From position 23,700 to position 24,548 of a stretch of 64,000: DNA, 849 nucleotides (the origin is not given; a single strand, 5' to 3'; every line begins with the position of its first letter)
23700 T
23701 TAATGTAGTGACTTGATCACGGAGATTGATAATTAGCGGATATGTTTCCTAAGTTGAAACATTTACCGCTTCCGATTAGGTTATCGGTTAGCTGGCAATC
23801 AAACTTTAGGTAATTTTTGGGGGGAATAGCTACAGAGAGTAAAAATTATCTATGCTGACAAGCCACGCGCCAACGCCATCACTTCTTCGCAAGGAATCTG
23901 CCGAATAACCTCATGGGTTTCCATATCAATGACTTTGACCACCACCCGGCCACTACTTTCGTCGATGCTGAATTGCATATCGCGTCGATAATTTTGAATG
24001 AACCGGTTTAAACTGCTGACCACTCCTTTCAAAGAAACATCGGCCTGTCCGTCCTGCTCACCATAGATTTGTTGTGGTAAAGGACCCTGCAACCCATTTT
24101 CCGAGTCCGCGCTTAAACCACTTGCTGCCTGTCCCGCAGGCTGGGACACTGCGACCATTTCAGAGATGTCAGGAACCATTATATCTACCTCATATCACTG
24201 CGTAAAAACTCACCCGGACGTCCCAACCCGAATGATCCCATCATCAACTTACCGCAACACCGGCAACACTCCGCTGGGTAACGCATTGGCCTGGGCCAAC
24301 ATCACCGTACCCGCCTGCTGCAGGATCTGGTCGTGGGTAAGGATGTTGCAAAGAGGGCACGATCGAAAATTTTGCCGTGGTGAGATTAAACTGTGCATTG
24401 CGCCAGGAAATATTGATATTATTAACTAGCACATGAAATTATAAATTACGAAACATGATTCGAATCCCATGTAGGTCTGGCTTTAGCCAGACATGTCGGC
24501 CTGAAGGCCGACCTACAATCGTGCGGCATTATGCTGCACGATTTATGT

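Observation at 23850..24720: Decayed second flagellin gene retains an intact sigma28 promoter and feeds an intact flaG paralogue; a MITE sits between its start codon and coding remnant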

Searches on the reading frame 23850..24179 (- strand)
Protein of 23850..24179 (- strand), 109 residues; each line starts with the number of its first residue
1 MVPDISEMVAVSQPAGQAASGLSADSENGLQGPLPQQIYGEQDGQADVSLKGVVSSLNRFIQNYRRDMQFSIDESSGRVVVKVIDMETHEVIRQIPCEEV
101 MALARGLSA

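Call 9: find_encoding_contigs(protein=window:23850-24179:-, flank=10000, max_places=10)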
Protein window:23850-24179:- (109 aa): 5 contigs read that carry it; 5 places shown.
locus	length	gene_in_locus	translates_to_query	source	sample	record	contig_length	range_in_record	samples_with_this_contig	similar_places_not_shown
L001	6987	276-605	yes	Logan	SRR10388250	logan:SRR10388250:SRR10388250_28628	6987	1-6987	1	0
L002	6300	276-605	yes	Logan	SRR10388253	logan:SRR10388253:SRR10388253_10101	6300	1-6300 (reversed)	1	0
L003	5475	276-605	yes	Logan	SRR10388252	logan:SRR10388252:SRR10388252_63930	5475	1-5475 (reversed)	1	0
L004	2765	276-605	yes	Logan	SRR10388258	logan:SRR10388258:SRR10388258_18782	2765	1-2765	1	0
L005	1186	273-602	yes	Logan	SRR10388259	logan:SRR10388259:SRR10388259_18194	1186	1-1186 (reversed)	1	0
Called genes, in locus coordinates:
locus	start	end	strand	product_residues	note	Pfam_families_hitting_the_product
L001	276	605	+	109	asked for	PF03646:FlaG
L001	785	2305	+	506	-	PF00669:Flagellin_N, PF07196:Flagellin_IN (weak), PF00700:Flagellin_C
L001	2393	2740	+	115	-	PF03646:FlaG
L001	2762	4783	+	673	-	PF02465:FliD_N, PF07195:FliD_C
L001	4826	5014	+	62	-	-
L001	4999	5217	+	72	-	PF07195:FliD_C (weak)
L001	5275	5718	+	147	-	PF02561:FliS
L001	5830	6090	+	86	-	PF05400:FliT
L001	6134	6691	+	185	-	PF16823:tPilZ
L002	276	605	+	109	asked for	PF03646:FlaG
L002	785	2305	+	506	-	PF00669:Flagellin_N, PF07196:Flagellin_IN (weak), PF00700:Flagellin_C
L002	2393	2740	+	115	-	PF03646:FlaG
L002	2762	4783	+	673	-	PF02465:FliD_N, PF07195:FliD_C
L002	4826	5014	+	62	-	-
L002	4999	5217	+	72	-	PF07195:FliD_C (weak)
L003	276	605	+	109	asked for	PF03646:FlaG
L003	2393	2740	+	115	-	PF03646:FlaG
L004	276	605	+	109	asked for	PF03646:FlaG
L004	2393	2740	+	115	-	PF03646:FlaG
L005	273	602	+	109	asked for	PF03646:FlaG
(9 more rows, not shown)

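Call 10: search_protein_families(library=pfam, proteins=[window:23850-24179:-], max_evalue=1)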
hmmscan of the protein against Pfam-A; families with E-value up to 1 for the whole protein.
window:23850-24179:- (109 aa): 1 family
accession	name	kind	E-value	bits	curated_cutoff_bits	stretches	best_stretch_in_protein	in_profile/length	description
PF03646.20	FlaG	-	1.3e-18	67.4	23.8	1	43-107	27-91/101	FlaG protein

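Call 19: find_homologous_proteins(query=window:23850-24179:-, max_evalue=0.00001)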
Query window:23850-24179:- (109 aa): 46 proteins with E <= 0.00001 among 51 candidates.
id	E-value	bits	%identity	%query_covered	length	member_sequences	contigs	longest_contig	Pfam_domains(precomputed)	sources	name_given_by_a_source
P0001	3.2e-62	225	100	100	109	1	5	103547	PF03646.21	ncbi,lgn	-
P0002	2.8e-46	174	80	100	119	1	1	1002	PF03646.21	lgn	-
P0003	6.0e-43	163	76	100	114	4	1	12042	PF03646.21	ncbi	-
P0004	9.0e-40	153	74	98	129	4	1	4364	PF03646.21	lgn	-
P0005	2.3e-29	119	83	65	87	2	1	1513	PF03646.21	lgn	-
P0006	9.0e-18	82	49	98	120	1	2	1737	PF03646.21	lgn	-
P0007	9.3e-18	82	46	98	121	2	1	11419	PF03646.21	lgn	-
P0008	7.6e-17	79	47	98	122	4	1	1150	PF03646.21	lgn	-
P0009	3.5e-16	77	46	98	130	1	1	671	PF03646.21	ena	-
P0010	6.1e-16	76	71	53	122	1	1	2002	PF03646.21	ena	-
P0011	1.1e-15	76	43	98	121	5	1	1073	PF03646.21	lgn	-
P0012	1.2e-15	75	71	53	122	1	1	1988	PF03646.21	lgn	-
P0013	1.3e-15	75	69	53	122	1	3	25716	PF03646.21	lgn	-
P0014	1.7e-15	75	69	53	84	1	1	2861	PF03646.21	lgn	-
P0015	3.6e-15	74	71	53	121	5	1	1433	PF03646.21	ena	-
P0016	6.8e-15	73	69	53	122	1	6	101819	PF03646.21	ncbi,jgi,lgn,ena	-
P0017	2.6e-14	71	72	49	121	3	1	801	PF03646.21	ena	-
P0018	4.1e-14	71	67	53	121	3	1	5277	PF03646.21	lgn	-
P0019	1.1e-12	66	46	87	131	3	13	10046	PF03646.21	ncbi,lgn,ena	-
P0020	1.1e-12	66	46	87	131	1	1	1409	PF03646.21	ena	-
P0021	3.3e-12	64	45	87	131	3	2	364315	PF03646.21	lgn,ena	-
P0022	6.2e-11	60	46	72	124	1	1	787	PF03646.21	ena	-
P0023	1.1e-10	60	48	71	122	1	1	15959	PF03646.21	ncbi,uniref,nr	ncbi:flagellar protein FlaG [Pseudomonas sp.]|uniref:flagellar protein FlaG n=1 Tax=Pseudomonas sp. 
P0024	1.1e-10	60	44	72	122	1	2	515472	PF03646.21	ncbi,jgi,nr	ncbi:flagellar biosynthesis protein FlaG [Pseudomonas sp. J237]|jgi:flagellar protein FlaG|nr:MULTIS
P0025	2.8e-10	58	54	54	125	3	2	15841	PF03646.21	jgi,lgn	-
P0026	7.9e-10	57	56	54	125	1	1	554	PF03646.21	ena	-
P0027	4.0e-9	55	59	47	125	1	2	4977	PF03646.21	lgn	-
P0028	9.1e-9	53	56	54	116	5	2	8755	PF03646.21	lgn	-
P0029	1.0e-8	53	51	54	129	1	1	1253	PF03646.21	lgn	-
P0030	1.2e-8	53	50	53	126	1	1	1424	PF03646.21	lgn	-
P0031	1.7e-8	53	42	78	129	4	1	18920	PF03646.21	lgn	-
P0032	1.8e-8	52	49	58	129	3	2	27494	PF03646.21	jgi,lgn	-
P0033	1.9e-8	52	44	73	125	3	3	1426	PF03646.21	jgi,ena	-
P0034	1.9e-8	52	44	73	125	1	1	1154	PF03646.21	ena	-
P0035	5.2e-8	51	55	51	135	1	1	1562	PF03646.21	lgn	-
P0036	6.4e-8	51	42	78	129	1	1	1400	PF03646.21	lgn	-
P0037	8.4e-8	50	36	89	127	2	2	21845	PF03646.21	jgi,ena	-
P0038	1.1e-7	50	37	89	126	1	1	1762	PF03646.21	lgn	-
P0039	1.2e-7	50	36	89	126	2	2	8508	PF03646.21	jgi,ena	jgi:flagellar protein FlaG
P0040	1.3e-7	50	55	47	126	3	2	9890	PF03646.21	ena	-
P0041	1.4e-7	50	46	58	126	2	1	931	PF03646.21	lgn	-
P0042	2.4e-7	49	36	89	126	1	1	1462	PF03646.21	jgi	jgi:flagellar protein FlaG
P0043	5.0e-7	48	46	58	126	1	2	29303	PF03646.21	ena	-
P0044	8.0e-7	47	41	67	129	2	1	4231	PF03646.21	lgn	-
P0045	8.4e-7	47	44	58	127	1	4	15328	PF03646.21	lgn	-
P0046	1.0e-6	47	41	62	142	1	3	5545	PF03646.21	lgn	-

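Call 20: find_encoding_contigs(protein=P0003, flank=6000, max_places=3)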
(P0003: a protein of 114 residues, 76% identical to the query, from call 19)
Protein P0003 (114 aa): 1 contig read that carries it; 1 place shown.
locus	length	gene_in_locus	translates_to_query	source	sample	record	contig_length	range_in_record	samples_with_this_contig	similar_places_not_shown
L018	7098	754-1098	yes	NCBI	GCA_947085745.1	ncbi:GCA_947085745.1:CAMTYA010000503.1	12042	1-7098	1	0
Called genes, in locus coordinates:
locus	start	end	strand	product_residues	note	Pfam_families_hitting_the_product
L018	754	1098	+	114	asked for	PF03646:FlaG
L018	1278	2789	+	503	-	PF00669:Flagellin_N, PF07196:Flagellin_IN (weak), PF00700:Flagellin_C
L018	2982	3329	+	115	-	PF03646:FlaG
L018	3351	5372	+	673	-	PF02465:FliD_N, PF07195:FliD_C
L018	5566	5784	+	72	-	PF07195:FliD_C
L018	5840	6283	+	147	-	PF02561:FliS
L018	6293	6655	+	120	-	PF05400:FliT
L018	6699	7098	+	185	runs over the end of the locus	PF16823:tPilZ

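Call 21: find_encoding_contigs(protein=P0004, flank=6000, max_places=3)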
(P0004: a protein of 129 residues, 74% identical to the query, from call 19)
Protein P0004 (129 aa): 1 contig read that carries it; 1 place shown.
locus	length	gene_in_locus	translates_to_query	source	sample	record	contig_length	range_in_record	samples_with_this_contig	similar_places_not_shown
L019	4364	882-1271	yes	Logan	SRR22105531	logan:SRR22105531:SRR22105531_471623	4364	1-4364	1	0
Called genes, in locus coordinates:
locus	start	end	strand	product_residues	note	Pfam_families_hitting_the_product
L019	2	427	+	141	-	?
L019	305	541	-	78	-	-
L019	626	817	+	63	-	-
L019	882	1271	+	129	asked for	PF03646:FlaG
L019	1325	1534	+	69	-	-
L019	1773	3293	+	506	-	PF00669:Flagellin_N, PF07196:Flagellin_IN (weak), PF00700:Flagellin_C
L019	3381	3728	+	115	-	PF03646:FlaG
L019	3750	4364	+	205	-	?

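Call 22: find_encoding_contigs(protein=P0007, flank=6000, max_places=3)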
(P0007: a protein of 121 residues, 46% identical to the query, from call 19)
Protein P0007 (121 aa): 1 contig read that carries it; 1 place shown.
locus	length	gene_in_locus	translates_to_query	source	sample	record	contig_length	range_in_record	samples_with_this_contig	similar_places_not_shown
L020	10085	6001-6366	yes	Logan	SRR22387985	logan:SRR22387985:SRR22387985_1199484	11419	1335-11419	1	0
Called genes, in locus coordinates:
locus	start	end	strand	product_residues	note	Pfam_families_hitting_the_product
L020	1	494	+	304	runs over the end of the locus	PF10135:Rod-binding, PF01832:Glucosaminidase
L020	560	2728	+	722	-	PF22638:FlgK_D1, PF21158:flgK_1st_1, PF06429:Flg_bbr_C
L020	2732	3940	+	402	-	PF00669:Flagellin_N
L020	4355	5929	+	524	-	PF00669:Flagellin_N, PF00700:Flagellin_C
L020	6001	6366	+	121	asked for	PF03646:FlaG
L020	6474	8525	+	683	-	PF02465:FliD_N, PF07195:FliD_C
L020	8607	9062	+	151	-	PF02561:FliS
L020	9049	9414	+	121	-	PF05400:FliT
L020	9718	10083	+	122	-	?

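Call 28: find_encoding_contigs(protein=P0016, flank=9000, max_places=3)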
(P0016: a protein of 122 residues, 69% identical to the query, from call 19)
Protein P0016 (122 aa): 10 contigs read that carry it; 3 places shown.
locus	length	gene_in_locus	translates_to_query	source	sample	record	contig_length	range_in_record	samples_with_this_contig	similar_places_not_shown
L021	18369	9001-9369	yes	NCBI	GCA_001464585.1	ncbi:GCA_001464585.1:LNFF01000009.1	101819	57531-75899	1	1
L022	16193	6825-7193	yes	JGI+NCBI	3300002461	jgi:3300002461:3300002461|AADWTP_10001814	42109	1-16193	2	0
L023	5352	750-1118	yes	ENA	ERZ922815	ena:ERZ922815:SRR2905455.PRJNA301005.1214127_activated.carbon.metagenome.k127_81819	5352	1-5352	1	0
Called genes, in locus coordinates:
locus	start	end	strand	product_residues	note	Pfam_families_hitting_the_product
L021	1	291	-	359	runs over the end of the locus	PF00072:Response_reg, PF01339:CheB_methylest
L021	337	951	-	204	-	PF03975:CheD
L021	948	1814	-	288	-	PF03705:CheR_N, PF01739:CheR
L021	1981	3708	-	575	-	PF12729:4HB_MCP_1, PF00672:HAMP, PF00015:MCPsignal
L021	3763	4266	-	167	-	PF01584:CheW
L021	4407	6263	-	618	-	PF01627:Hpt, PF02895:H-kinase_dim, PF02518:HATPase_c, PF01584:CheW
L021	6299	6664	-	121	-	PF00072:Response_reg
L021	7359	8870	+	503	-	PF00669:Flagellin_N, PF00700:Flagellin_C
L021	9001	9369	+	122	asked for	PF03646:FlaG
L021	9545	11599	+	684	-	PF02465:FliD_N, PF07195:FliD_C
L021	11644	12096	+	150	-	PF02561:FliS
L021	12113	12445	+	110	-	PF05400:FliT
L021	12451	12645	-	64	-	-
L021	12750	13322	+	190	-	PF16823:tPilZ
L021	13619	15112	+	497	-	PF06490:FleQ, PF00158:Sigma54_activat, PF14532:Sigma54_activ_2, PF07728:AAA_5, PF25601:AAA_lid_14, PF02954:HTH_8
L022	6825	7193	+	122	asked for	PF03646:FlaG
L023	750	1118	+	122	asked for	PF03646:FlaG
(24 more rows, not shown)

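Call 29: find_encoding_contigs(protein=P0002, flank=3000, max_places=2)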
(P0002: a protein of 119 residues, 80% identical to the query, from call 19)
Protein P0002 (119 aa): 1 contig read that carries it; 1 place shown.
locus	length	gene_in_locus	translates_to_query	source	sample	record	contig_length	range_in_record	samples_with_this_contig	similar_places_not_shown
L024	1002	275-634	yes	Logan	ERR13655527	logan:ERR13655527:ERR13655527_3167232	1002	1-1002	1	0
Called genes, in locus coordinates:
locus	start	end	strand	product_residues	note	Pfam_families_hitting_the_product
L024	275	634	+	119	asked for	PF03646:FlaG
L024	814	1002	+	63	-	?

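Call 30: find_encoding_contigs(protein=P0005, flank=3000, max_places=2)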
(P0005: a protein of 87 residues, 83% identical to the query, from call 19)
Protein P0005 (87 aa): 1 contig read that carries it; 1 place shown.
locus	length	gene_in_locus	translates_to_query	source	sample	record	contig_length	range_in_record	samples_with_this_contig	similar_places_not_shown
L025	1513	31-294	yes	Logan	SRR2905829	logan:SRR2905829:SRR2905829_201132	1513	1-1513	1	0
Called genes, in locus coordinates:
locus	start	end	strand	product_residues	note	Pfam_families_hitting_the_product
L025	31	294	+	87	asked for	PF03646:FlaG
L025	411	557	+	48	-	-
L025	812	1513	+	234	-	?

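Call 59: predict_structure(alignment_id=A5)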
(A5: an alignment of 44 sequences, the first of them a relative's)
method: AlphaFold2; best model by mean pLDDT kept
length: 129 residues; sequences in the alignment: 44
mean_pLDDT: 63.0   pTM: 0.43
mean pLDDT of the five models: 63.0, 62.8, 62.1, 60.6, 59.9
residues with pLDDT >= 90: 8; 70-90: 51; 50-70: 14; < 50: 56
segments of 3 or more residues with pLDDT < 50: 6-29, 31-33, 35-46, 48-56, 125-129
pLDDT, mean of each block of 10 residues (from residue 1): 44 42 41 44 41 52 85 84 83 90 89 77 48
secondary structure, 60 per line:
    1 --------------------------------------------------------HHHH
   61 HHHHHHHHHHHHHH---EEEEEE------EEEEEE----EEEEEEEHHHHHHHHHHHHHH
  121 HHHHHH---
elements in order: H57-74 E78-83 E90-95 E100-106 H107-126

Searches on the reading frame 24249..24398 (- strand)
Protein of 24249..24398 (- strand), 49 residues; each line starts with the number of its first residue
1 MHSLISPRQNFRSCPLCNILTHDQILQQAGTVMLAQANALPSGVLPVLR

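Call 10: search_protein_families(library=pfam, proteins=[window:24249-24398:-], max_evalue=1)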
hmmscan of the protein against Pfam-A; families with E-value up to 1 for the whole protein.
window:24249-24398:- (49 aa): 1 family
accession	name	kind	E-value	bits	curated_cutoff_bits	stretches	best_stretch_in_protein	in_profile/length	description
PF00700.27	Flagellin_C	-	0.0002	22.1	23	1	20-46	58-84/86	Bacterial flagellin C-terminal helical region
